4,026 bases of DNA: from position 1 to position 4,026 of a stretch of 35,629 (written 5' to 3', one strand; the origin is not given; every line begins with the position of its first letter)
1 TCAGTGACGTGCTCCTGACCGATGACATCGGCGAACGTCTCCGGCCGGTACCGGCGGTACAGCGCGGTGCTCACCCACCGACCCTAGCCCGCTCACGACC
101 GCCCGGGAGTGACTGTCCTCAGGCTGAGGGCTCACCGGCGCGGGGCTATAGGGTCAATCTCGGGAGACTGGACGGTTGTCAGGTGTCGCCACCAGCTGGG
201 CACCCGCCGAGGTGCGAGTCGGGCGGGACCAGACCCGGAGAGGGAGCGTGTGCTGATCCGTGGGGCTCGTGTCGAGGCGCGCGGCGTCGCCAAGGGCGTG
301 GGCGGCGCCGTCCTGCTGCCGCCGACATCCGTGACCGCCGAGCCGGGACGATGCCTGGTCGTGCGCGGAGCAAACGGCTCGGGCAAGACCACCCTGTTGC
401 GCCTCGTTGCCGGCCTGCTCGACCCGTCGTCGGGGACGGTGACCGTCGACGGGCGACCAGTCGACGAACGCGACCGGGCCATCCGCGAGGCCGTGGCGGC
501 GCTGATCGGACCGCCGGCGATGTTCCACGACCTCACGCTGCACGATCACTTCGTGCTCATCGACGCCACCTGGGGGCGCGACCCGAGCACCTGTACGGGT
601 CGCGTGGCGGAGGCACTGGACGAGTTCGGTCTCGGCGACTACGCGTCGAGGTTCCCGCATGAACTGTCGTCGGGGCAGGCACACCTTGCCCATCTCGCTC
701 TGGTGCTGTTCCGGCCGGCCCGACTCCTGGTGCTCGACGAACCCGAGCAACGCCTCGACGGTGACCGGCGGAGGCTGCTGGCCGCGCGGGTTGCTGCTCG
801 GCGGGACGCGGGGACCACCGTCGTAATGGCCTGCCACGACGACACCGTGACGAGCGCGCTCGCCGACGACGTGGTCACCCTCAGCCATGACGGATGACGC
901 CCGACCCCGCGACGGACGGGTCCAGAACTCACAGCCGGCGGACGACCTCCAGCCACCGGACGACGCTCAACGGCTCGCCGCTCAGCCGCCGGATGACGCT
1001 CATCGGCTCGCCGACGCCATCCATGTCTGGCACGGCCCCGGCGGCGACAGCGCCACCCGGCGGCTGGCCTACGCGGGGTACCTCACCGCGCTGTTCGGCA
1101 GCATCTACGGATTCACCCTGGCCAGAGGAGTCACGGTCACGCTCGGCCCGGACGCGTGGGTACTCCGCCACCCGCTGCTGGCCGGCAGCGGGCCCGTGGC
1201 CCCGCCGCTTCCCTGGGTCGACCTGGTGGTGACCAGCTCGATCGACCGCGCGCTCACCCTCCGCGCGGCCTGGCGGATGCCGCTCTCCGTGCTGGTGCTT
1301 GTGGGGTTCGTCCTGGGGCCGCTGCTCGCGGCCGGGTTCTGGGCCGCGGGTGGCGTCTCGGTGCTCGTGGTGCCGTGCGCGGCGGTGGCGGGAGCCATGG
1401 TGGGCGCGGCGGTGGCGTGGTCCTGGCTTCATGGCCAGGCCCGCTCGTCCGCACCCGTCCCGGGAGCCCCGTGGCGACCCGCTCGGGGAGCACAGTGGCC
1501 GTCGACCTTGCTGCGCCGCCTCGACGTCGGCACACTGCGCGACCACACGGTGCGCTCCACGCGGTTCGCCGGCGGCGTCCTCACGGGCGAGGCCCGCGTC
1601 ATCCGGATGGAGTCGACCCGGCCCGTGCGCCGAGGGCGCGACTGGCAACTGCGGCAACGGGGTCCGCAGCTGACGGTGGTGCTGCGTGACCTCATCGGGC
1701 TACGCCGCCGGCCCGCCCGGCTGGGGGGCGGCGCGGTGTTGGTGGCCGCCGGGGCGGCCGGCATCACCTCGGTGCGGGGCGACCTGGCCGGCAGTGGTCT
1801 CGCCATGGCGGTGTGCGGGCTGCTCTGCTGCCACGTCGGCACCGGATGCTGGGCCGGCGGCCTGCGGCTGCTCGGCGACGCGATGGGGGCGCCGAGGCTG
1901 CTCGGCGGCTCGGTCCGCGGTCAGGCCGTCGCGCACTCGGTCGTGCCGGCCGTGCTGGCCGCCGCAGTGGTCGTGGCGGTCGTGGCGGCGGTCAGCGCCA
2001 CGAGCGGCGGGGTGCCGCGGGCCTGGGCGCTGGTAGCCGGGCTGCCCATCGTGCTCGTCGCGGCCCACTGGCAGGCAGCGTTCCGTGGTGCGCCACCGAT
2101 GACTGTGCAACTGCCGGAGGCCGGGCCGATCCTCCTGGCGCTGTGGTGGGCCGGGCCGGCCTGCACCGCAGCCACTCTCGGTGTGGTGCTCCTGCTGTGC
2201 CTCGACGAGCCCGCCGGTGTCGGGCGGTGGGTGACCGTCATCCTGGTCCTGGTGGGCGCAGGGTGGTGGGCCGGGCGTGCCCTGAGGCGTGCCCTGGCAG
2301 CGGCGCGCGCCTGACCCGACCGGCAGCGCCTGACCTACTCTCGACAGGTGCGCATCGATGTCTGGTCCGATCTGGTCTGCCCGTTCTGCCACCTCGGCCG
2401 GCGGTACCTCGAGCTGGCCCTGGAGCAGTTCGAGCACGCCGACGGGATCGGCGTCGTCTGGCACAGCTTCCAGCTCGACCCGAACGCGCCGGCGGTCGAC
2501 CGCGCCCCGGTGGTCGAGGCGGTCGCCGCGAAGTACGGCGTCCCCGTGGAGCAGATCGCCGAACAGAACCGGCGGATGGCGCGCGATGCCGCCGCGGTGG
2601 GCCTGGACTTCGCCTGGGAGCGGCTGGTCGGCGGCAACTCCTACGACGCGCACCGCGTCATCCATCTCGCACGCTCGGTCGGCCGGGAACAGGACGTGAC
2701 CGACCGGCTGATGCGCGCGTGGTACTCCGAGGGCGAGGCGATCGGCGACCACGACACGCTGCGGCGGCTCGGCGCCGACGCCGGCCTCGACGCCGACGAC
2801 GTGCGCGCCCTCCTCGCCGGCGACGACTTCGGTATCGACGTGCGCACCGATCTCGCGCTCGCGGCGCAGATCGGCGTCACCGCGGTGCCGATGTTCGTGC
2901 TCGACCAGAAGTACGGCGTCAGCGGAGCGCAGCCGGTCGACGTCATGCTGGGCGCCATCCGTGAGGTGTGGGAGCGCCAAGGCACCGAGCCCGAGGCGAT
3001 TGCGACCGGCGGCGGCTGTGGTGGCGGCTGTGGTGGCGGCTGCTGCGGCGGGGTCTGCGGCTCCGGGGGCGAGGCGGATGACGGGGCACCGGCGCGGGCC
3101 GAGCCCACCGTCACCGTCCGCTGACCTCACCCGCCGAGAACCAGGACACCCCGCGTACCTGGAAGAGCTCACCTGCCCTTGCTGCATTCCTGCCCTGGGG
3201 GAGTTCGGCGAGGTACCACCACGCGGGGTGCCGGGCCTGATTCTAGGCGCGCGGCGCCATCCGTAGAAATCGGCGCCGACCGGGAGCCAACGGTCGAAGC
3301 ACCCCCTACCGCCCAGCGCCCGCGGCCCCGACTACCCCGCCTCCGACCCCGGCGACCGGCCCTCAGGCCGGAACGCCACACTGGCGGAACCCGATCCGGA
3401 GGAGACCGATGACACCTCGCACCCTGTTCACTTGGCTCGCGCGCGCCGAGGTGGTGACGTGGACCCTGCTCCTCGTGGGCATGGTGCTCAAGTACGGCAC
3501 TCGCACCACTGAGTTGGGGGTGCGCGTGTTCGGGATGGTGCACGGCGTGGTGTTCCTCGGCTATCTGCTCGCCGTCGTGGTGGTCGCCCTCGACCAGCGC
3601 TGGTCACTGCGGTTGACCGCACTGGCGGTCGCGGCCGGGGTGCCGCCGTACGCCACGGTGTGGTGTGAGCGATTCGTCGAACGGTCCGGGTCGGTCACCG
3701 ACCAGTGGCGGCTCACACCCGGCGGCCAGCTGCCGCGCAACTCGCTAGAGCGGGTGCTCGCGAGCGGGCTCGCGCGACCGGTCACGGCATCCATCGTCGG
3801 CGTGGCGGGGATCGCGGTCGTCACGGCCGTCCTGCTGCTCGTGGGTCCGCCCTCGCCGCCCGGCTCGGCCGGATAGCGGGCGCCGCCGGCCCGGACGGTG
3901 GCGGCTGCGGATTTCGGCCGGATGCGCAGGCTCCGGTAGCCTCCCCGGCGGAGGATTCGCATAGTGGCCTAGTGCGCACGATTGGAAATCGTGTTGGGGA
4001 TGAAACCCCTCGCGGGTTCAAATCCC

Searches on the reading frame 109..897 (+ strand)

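Call 78: search_protein_families(library=pfam, proteins=[window:109-897:+], max_evalue=0.001)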
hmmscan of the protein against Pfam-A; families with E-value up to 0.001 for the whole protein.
window:109-897:+ (262 aa): 5 families
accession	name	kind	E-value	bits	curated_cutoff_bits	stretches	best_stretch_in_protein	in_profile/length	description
PF00005.33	ABC_tran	-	8.9e-25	88.3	25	1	73-212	4-135/137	ABC transporter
PF13304.12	AAA_21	-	5.8e-12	46.7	27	1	107-246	199-301/304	AAA domain, putative AbiEii toxin, Type IV TA system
PF02463.25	SMC_N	-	1.3e-08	35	40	1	185-256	136-209/220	RecF/RecN/SMC N terminal domain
PF13401.12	AAA_22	-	1.8e-06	28.7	27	1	80-224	5-104/130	AAA domain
PF13191.12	AAA_16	-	6.9e-05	23.8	32.6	1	79-230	24-158/167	AAA ATPase domain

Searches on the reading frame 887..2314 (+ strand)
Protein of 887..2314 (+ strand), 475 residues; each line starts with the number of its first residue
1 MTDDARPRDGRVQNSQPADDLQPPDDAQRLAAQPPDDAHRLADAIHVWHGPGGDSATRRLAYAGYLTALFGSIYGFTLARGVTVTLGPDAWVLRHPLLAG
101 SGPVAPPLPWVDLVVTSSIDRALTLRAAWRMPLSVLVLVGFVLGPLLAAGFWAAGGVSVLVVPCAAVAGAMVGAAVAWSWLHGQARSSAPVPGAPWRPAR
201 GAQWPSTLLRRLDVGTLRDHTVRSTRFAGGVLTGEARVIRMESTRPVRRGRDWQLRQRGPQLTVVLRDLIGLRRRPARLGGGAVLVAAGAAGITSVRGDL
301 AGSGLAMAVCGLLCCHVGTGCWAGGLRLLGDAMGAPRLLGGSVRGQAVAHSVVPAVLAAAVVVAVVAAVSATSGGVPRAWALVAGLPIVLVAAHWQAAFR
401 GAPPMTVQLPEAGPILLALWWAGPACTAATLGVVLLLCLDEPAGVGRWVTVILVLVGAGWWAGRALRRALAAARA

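Call 8: search_protein_families(library=pfam, proteins=[window:887-2314:+])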
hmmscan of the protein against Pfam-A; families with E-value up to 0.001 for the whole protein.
window:887-2314:+ (475 aa): 0 families

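Call 83: search_protein_families(library=pfam, proteins=[window:887-2314:+], max_evalue=0.01)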
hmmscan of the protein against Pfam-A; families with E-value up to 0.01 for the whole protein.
window:887-2314:+ (475 aa): 0 families

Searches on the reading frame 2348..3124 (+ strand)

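Call 8: search_protein_families(library=pfam, proteins=[window:2348-3124:+])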
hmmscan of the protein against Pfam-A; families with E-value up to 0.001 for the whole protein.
window:2348-3124:+ (258 aa): 1 family
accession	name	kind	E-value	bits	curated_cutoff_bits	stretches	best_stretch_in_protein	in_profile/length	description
PF01323.26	DSBA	-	2.3e-35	122.5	25.6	1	3-204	2-190/191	DSBA-like thioredoxin domain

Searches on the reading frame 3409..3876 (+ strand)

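Call 8: search_protein_families(library=pfam, proteins=[window:3409-3876:+])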
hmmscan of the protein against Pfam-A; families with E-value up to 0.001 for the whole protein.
window:3409-3876:+ (155 aa): 1 family
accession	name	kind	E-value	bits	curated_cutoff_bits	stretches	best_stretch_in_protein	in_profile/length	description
PF12823.12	DUF3817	-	6e-23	81.8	27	1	6-92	3-85/85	Domain of unknown function (DUF3817)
